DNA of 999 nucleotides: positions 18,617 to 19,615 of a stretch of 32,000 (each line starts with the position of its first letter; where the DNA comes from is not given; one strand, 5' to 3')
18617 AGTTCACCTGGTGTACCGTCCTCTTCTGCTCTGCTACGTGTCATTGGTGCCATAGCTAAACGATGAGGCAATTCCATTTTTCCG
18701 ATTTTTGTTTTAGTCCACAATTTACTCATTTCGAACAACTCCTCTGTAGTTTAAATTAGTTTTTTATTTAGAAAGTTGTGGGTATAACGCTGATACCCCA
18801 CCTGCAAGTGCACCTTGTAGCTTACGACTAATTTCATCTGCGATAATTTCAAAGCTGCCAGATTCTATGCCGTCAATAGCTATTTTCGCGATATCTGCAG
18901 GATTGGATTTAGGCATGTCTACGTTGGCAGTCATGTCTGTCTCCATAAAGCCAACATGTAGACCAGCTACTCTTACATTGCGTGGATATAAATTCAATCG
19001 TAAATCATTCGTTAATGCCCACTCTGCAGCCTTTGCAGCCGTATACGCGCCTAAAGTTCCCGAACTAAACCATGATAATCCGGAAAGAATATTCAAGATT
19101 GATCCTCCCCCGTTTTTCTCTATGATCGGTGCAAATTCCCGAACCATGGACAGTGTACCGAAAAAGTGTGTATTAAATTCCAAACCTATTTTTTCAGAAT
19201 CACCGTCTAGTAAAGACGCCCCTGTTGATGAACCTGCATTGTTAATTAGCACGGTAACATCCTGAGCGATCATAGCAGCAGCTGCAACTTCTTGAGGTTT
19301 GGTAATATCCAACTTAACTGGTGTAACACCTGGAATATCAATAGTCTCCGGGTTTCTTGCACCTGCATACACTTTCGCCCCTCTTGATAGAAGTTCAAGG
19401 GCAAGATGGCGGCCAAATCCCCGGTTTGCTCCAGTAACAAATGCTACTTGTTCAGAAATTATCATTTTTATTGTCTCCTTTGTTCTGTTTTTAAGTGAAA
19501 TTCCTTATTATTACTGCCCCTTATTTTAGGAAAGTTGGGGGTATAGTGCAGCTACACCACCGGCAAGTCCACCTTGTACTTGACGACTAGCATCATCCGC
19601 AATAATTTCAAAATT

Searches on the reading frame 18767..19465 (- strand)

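Call 6: search_protein_families(library=pfam, proteins=[window:18767-19465:-], max_evalue=0.001)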
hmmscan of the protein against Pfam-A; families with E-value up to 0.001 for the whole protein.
window:18767-19465:- (233 aa): 4 families
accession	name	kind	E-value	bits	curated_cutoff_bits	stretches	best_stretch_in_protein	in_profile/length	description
PF00106.31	adh_short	-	2.2e-32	112.5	26.6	1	6-183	1-191/195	short chain dehydrogenase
PF13561.12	adh_short_C2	-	5.6e-17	62.5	27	1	12-185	1-187/236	Enoyl-(Acyl carrier protein) reductase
PF13460.12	NAD_binding_10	-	7.8e-08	32.8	27.2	1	12-80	1-72/184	NAD(P)H-binding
PF01370.27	Epimerase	-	0.0002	21.3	20.9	1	9-81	2-76/240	NAD dependent epimerase/dehydratase family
